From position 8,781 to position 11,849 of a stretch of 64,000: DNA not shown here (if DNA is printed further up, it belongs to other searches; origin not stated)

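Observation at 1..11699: Composite periplasmic redox supercluster: NapA-like MopB, three NapG-type and two NapH-type proteins, plus hexaheme cytochrome c and a second (ActB/QrcB-like) MopB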

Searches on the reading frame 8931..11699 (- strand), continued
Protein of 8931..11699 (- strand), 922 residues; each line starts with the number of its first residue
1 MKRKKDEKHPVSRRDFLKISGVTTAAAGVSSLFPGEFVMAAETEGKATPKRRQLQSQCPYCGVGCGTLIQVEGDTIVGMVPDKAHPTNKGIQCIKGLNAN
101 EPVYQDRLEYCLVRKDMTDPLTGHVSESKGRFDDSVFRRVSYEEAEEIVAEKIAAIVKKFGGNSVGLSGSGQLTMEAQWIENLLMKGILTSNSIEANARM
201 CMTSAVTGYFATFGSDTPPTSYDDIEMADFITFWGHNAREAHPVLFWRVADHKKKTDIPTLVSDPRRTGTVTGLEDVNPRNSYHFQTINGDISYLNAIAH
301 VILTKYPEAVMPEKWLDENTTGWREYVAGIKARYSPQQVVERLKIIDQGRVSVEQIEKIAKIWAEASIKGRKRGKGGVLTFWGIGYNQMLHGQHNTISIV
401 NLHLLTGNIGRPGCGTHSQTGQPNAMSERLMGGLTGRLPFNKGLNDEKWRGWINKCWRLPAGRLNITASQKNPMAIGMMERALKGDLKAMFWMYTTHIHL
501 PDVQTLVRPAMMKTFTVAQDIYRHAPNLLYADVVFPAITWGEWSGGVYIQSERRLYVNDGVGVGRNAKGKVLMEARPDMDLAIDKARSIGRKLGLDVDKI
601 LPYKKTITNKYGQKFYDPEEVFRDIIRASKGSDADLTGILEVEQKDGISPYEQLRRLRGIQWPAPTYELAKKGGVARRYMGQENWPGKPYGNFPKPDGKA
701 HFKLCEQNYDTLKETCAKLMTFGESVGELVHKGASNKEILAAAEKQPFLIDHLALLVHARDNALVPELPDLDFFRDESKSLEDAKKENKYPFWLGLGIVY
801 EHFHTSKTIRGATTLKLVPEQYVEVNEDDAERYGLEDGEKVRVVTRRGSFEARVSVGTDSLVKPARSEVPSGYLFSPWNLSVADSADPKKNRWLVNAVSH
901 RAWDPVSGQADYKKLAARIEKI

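Call 16: find_encoding_contigs(protein=P0034, flank=10000, max_places=1)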
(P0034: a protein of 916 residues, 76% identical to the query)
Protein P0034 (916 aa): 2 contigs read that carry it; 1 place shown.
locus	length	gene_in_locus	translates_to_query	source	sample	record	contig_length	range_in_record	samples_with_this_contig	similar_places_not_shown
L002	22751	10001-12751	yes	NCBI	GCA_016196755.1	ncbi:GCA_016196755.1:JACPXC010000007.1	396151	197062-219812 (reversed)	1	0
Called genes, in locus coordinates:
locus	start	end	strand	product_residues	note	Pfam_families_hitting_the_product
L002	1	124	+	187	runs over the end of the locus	-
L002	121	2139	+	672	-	PF18764:nos_propeller, PF13473:Cupredoxin_1 (weak), PF00116:COX2 (weak)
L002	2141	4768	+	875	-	PF05048:NosD, PF13229:Beta_helix, PF00005:ABC_tran, PF13304:AAA_21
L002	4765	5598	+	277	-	PF01061:ABC2_membrane (weak), PF12679:ABC2_membrane_2, PF12730:ABC2_membrane_4 (weak), PF12698:ABC2_membrane_3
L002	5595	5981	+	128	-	-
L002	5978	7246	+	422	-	-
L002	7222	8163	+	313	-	-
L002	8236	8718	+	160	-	PF01814:Hemerythrin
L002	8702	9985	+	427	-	PF13372:Alginate_exp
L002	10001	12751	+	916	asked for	PF04879:Molybdop_Fe4S4, PF00384:Molybdopterin, PF01568:Molydop_binding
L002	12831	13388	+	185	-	PF13534:Fer4_17 (faint), PF00037:Fer4 (faint), PF12797:Fer4_2 (faint), PF12837:Fer4_6 (faint), PF13237:Fer4_10 (faint), PF14697:Fer4_21 (faint), PF12838:Fer4_7 (weak), PF13187:Fer4_9 (weak), +1 more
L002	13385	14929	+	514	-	PF12801:Fer4_5, PF00037:Fer4 (faint), PF12838:Fer4_7 (faint), PF13746:Fer4_18 (weak)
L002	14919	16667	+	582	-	PF04945:YHS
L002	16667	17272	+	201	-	PF25160:LdpA_Fe-S-bd (faint), PF12797:Fer4_2 (faint), PF12837:Fer4_6 (faint), PF14697:Fer4_21, PF13237:Fer4_10 (weak), PF12838:Fer4_7 (weak), PF13187:Fer4_9 (weak), PF00037:Fer4, +1 more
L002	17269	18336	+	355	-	PF14537:Cytochrom_c3_2 (faint), PF00034:Cytochrom_C, PF02085:Cytochrom_CIII (weak), PF14522:Cytochrome_C7 (weak)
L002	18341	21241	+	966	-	PF13183:Fer4_8 (faint), PF04879:Molybdop_Fe4S4, PF13187:Fer4_9 (faint), PF13237:Fer4_10 (faint), PF01568:Molydop_binding (weak), PF12838:Fer4_7, PF13247:Fer4_11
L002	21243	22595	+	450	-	PF03916:NrfD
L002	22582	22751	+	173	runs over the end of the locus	PF11821:ActD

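Call 17: find_encoding_contigs(protein=P0003, flank=10000, max_places=2)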
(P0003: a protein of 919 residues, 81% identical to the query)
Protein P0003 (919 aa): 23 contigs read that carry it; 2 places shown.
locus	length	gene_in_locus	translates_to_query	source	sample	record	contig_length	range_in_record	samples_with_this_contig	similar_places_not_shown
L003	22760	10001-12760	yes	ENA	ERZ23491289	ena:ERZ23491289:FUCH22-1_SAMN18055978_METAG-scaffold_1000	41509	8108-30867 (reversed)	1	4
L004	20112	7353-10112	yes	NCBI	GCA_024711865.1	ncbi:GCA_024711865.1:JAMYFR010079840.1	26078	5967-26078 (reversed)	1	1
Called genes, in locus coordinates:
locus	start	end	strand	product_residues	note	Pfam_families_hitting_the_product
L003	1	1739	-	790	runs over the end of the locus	PF13442:Cytochrome_CBB3, PF00034:Cytochrom_C (weak), PF13442:Cytochrome_CBB3, PF00034:Cytochrom_C (weak), PF13442:Cytochrome_CBB3, PF13442:Cytochrome_CBB3, PF00034:Cytochrom_C, PF13442:Cytochrome_CBB3, +2 more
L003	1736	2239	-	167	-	PF11821:ActD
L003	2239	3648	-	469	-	PF03916:NrfD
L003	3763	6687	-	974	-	PF13183:Fer4_8 (faint), PF13187:Fer4_9 (faint), PF04879:Molybdop_Fe4S4, PF13237:Fer4_10 (faint), PF12838:Fer4_7 (weak), PF13247:Fer4_11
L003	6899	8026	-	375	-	PF02085:Cytochrom_CIII (faint), PF14537:Cytochrom_c3_2 (faint), PF00034:Cytochrom_C (weak), PF14522:Cytochrome_C7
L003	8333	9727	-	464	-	PF13372:Alginate_exp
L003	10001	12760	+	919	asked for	PF04879:Molybdop_Fe4S4, PF00384:Molybdopterin, PF01568:Molydop_binding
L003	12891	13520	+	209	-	PF13187:Fer4_9 (faint), PF13534:Fer4_17 (faint), PF12797:Fer4_2 (faint), PF13183:Fer4_8 (faint), PF13237:Fer4_10 (faint), PF00037:Fer4 (faint), PF12838:Fer4_7 (weak), PF12838:Fer4_7 (weak), +4 more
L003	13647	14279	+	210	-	PF13183:Fer4_8 (faint), PF13534:Fer4_17 (faint), PF13237:Fer4_10 (faint), PF12838:Fer4_7, PF13187:Fer4_9 (weak), PF14697:Fer4_21 (weak), PF12838:Fer4_7 (weak), PF14697:Fer4_21 (weak), +5 more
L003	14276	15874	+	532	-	PF12801:Fer4_5, PF00037:Fer4 (faint), PF12838:Fer4_7 (faint), PF13187:Fer4_9 (faint), PF13746:Fer4_18 (weak)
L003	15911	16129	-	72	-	-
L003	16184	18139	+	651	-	PF04945:YHS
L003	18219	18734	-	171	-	PF00571:CBS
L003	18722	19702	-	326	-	PF00582:Usp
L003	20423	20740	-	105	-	PF02627:CMD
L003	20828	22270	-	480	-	-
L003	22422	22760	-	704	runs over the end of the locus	PF07691:PA14 (weak), PF00801:PKD, PF18911:PKD_4, PF13424:TPR_12 (faint), PF13428:TPR_14 (faint), PF13174:TPR_6 (faint), PF14559:TPR_19 (faint), PF07719:TPR_2 (faint), +3 more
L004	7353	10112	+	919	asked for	PF04879:Molybdop_Fe4S4, PF00384:Molybdopterin, PF01568:Molydop_binding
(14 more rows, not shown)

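Call 27: search_protein_representatives(protein=window:8931-11699:-)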
Query: 922 residues. Proteins with E-value up to 0.001 (for the whole library): 5137; up to 1e-10: 1803; up to 1e-30: 328. The best 150 are listed.
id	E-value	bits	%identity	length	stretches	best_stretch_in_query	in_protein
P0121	4.2e-285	964.9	55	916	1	9-922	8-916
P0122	1.1e-216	738.5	50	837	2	7-710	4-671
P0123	8.0e-157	540.4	56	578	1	379-902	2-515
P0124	1.6e-147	509.6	71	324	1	11-319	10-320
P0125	3.3e-137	475.4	41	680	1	11-706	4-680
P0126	1.0e-134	467.2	41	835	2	11-696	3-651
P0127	6.6e-98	345.4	71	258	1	6-231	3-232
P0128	1.9e-87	310.8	65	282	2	713-918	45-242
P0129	1.8e-81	291.0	67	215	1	703-922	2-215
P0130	3.6e-81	290.0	35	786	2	11-560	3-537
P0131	2.7e-79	283.8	36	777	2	40-700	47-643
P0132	7.4e-78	279.0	58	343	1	380-634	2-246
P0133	1.1e-73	265.2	35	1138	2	55-587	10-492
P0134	2.9e-73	263.9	87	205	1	175-308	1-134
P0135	7.9e-72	259.1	34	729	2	11-707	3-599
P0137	2.5e-70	254.1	35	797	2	9-679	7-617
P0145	3.9e-66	240.3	34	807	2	11-683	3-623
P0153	2.5e-64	234.3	36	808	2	11-555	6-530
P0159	3.5e-63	230.5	36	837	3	11-254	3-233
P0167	1.3e-59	218.6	30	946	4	269-560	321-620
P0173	1.6e-58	215.0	34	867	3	11-256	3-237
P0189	5.0e-56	206.8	28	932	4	279-623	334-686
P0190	5.6e-56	206.6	30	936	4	282-638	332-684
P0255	1.8e-45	171.9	32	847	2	134-613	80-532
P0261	6.6e-45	170.0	27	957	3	778-920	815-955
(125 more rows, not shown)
